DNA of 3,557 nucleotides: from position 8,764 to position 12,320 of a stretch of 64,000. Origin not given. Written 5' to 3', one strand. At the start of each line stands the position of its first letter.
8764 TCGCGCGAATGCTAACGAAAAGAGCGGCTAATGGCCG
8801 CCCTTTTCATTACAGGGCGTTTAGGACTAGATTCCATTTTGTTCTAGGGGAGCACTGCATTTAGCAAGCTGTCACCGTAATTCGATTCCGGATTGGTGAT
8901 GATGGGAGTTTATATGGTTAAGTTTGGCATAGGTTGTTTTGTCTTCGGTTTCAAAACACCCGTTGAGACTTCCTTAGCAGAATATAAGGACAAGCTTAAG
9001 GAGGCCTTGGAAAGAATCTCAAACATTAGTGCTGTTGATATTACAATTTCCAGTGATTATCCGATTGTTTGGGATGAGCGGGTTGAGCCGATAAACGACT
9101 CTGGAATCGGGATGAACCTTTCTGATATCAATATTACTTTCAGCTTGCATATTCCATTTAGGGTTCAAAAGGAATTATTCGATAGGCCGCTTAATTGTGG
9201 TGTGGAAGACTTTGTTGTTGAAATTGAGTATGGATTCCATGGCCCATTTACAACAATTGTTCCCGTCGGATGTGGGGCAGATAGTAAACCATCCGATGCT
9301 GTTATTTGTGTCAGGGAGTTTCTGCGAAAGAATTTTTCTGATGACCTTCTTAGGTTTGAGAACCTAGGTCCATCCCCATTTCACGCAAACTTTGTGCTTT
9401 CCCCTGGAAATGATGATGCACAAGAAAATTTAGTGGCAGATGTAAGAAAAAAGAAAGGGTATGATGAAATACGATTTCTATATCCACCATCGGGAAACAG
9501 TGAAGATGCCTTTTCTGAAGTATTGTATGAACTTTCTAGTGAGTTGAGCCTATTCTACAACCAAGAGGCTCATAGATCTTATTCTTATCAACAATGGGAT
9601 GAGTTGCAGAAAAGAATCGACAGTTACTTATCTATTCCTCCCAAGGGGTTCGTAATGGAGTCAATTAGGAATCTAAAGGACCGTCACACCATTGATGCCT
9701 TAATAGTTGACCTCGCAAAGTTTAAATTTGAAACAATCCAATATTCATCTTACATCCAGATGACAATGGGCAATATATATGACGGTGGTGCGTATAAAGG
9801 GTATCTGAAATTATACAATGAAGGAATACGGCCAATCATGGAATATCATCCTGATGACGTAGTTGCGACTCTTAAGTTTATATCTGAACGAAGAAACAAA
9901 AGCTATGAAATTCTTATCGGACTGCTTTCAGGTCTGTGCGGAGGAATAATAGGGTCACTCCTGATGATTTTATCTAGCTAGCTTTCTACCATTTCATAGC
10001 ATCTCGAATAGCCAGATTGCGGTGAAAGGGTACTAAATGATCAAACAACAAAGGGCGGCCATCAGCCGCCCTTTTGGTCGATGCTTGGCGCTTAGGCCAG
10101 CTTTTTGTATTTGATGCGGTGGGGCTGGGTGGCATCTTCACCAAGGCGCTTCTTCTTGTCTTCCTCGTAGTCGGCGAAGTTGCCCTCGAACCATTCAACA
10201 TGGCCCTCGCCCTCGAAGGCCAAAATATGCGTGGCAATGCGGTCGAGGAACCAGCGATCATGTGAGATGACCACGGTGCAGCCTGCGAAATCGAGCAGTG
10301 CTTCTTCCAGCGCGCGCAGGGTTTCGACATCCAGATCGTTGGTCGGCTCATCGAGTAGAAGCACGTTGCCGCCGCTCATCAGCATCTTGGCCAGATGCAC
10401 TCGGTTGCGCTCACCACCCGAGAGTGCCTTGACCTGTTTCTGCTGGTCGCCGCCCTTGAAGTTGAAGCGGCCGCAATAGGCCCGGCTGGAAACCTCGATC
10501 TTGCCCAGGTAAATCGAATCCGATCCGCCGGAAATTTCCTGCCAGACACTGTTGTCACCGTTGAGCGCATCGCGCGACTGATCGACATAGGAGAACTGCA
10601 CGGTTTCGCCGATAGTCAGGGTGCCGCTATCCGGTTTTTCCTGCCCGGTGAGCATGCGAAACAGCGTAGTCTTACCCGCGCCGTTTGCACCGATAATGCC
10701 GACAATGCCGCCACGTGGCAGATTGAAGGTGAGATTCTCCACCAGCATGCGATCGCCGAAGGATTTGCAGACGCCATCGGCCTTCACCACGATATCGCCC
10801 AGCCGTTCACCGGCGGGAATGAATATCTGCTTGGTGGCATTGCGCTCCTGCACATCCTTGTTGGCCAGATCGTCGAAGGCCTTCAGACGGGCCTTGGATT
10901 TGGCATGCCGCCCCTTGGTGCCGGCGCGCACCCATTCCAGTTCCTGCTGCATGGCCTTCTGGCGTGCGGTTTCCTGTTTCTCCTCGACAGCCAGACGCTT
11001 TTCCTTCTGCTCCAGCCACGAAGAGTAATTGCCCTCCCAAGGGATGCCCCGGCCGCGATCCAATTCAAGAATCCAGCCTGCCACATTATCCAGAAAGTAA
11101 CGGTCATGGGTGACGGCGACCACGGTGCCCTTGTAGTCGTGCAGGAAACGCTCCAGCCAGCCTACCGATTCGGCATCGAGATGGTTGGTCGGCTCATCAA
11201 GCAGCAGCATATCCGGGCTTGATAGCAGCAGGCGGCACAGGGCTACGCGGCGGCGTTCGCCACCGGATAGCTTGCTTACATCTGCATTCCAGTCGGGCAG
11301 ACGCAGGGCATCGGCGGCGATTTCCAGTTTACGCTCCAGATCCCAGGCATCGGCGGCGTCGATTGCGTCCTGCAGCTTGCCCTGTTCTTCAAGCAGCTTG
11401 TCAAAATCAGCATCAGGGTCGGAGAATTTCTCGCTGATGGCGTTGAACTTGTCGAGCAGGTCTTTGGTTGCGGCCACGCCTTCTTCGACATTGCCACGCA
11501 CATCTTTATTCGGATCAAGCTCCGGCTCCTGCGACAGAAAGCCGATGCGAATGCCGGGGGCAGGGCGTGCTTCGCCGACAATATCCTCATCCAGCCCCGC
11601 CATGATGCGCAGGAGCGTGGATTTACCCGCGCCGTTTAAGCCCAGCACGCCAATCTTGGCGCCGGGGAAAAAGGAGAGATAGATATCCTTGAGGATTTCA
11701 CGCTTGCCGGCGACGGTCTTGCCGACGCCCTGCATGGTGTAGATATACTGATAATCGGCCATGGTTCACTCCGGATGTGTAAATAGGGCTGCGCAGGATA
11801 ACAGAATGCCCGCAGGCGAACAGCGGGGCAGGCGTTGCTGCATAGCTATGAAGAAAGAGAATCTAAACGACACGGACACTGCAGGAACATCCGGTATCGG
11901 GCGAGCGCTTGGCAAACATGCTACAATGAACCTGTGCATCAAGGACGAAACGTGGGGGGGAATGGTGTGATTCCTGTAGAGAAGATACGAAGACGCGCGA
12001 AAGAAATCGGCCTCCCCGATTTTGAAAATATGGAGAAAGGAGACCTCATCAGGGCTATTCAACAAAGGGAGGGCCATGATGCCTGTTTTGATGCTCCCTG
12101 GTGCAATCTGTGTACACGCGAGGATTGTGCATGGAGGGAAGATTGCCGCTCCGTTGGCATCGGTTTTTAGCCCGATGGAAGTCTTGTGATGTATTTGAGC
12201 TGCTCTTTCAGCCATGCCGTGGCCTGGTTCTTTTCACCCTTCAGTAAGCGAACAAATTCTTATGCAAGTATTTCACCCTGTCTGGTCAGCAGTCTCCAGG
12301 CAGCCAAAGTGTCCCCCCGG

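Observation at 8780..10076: AT-rich 355-aa tail-anchored orphan gene bracketed by two copies of the same palindromic hairpin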

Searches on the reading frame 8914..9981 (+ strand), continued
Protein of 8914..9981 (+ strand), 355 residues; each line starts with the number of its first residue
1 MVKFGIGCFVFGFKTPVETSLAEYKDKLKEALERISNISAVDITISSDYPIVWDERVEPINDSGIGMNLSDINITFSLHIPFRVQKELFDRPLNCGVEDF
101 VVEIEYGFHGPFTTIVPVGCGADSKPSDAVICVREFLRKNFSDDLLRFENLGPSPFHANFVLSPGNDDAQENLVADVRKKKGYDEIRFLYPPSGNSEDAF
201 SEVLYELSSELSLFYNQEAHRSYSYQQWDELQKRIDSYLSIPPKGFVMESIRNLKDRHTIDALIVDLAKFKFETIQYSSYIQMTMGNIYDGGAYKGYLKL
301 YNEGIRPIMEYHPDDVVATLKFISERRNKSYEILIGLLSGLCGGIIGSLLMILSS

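Call 86: search_protein_representatives(alignment_id=A1)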
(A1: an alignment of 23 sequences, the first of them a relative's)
Query: 23 sequences, 378 profile positions. Proteins with E-value up to 0.001 (for the whole library): 999; up to 1e-10: 780; up to 1e-30: 599. The best 150 are listed.
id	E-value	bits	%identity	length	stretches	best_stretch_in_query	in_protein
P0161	2.4e-130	451.5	-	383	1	3-377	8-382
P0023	5.8e-127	440.4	-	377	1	1-377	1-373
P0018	1.2e-126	439.3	-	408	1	3-377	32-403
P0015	1.2e-125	436.1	-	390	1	4-377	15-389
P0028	2.9e-121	421.7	-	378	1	2-377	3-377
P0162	1.2e-120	419.6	-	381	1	5-377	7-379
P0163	9.4e-120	416.7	-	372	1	9-377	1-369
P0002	1.6e-118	412.6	-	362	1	4-376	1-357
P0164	5.4e-118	410.9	-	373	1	1-377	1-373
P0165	4.4e-117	407.9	-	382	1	1-377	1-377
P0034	1.1e-116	406.5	-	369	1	9-377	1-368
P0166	2.5e-116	405.4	-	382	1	1-377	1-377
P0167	1.8e-115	402.6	-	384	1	1-377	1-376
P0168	1.3e-114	399.7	-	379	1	3-377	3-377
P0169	1.3e-113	396.5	-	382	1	4-377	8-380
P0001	2.4e-109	382.4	-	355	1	5-377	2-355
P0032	1.8e-107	376.2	-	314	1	4-315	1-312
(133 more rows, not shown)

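Call 93: find_encoding_contigs(protein=P0020, flank=6000, max_places=3)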
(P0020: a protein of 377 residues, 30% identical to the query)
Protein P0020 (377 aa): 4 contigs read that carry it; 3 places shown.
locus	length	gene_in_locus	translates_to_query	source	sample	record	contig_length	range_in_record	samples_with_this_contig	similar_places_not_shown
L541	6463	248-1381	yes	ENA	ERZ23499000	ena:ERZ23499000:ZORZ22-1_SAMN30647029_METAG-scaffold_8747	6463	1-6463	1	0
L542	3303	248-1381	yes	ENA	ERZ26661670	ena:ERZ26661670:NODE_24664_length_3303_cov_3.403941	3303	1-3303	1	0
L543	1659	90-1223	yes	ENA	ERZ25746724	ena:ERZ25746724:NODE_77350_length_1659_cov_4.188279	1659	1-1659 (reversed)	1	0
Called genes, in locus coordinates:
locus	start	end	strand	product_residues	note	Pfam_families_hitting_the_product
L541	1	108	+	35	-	?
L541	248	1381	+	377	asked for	-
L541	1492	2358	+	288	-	PF01904:DUF72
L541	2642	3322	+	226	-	-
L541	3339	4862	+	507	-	-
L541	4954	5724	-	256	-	PF00814:TsaD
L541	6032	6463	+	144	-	?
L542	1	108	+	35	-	?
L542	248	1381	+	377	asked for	-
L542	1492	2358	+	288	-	PF01904:DUF72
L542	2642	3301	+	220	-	?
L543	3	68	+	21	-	?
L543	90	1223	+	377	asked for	-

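Call 94: find_encoding_contigs(protein=P0023, flank=6000, max_places=3)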
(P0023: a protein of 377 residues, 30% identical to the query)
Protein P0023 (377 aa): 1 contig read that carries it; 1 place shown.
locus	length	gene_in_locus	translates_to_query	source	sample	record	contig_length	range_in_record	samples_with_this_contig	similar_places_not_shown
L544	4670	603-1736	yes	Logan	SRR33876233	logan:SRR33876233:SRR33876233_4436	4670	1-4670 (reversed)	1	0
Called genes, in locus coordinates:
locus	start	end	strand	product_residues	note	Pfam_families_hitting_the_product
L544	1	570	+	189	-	?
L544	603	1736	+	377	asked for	-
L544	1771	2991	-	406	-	PF02655:ATP-grasp_3 (weak), PF13535:ATP-grasp_4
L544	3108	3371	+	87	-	PF03683:UPF0175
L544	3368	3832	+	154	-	PF11848:DUF3368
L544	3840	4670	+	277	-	?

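Call 100: search_dna_similar(query=window:8914-9978:+, collection=plasmids, mode=protein, max_evalue=0.001, max_rows=15)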
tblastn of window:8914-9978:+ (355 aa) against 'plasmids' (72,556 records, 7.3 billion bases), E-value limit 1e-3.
No match.

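Call 101: search_dna_similar(query=window:8914-9978:+, collection=phages, mode=protein, max_evalue=0.001, max_rows=15)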
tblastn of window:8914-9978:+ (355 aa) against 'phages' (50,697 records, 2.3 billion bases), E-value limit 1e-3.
No match.

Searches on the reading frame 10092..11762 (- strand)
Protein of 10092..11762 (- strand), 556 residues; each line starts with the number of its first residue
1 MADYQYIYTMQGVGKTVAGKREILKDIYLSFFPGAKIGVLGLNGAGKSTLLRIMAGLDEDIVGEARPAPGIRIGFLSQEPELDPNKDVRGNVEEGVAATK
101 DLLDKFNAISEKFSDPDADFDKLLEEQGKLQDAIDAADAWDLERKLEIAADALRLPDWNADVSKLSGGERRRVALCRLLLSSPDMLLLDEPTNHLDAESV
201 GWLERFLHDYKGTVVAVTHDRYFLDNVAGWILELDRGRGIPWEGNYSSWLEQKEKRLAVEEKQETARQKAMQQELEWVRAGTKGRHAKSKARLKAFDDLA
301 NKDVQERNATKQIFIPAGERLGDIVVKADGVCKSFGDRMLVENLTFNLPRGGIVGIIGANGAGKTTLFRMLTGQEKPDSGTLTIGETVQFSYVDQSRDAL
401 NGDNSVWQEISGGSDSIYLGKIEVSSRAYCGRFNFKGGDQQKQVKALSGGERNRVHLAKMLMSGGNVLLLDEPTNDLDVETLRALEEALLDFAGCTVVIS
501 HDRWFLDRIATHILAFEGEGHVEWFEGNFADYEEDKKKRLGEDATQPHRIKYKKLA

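Call 30: search_protein_families(library=ncbifam, proteins=[window:10092-11762:-], max_evalue=0.1)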
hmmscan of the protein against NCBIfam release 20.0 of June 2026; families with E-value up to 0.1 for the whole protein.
window:10092-11762:- (556 aa): 212 families (the best 25 are shown)
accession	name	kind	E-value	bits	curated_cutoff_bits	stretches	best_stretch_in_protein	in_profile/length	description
TIGR03719.1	ABC_ABC_ChvD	subfamily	1.7e-299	994.1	806.75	1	5-555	2-552/552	energy-dependent translational throttle protein EttA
NF008775.0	PRK11819.1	equivalog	5.8e-298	989.1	599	1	4-555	3-554/556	energy-dependent translational throttle protein EttA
NF050005.1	ABC_ATPase_Uup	equivalog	3.4e-134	448.4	900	1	19-546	14-540/636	ATP-binding cassette ATPase Uup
NF008358.0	PRK11147.1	equivalog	8.8e-126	420.6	936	1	22-544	17-538/635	ABC transporter ATP-binding protein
NF000355.4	ribo_prot_ABC_F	equivalog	1.1e-108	364.3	380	3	19-292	13-246/499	ribosomal protection-like ABC-F family protein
NF000171.1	ABCF_producer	exception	6.5e-88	295.5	800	3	9-310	5-307/541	TlrC/CarA/OleB/SrmB family ABC-F type ribosomal protection protein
NF007921.0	PRK10636.1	equivalog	5.2e-86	289.3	917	2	130-534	113-517/638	ABC transporter ATP-binding protein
NF011646.0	PRK15064.1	equivalog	5.2e-83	279.2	762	1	19-537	12-528/530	ABC-F family ATPase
NF000170.2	ABCF_Vga_all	exception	3.3e-78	263.5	725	3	294-539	239-475/521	Vga family ABC-F type ribosomal protection protein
NF000168.2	ABCF_Msr_all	exception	5.8e-74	249.4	680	4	327-495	298-457/487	Msr family ABC-F type ribosomal protection protein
NF000166.1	ABCF_CarA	exception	1.3e-72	244.8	1050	3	23-254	20-263/556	ABC-F type ribosomal protection protein Car(A)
NF043038.1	ABCF_CplR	exception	1.8e-72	244.8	780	3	313-542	273-494/544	ABC-F type ribosomal protection protein CplR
NF000514.1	ABCF_OptrA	exception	9.8e-70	235.6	1450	1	23-539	35-551/655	ABC-F type ribosomal protection protein OptrA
NF000169.2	ABCF_Sal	exception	3e-66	224.2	725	3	124-410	89-400/542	Sal family ABC-F type ribosomal protection protein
NF000167.2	ABCF_Lsa_all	exception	8e-65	219.7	750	4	130-291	85-239/492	Lsa family ABC-F type ribosomal protection protein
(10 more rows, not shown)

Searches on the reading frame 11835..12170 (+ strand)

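Call 7: search_protein_families(library=pfam, proteins=[window:11835-12170:+], max_evalue=0.1)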
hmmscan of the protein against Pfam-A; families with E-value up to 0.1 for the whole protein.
window:11835-12170:+ (111 aa): 1 family
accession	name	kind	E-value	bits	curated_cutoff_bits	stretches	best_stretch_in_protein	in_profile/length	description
PF07498.18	Rho_N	-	0.054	13.9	24.9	1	48-77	7-36/43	Rho termination factor, N-terminal domain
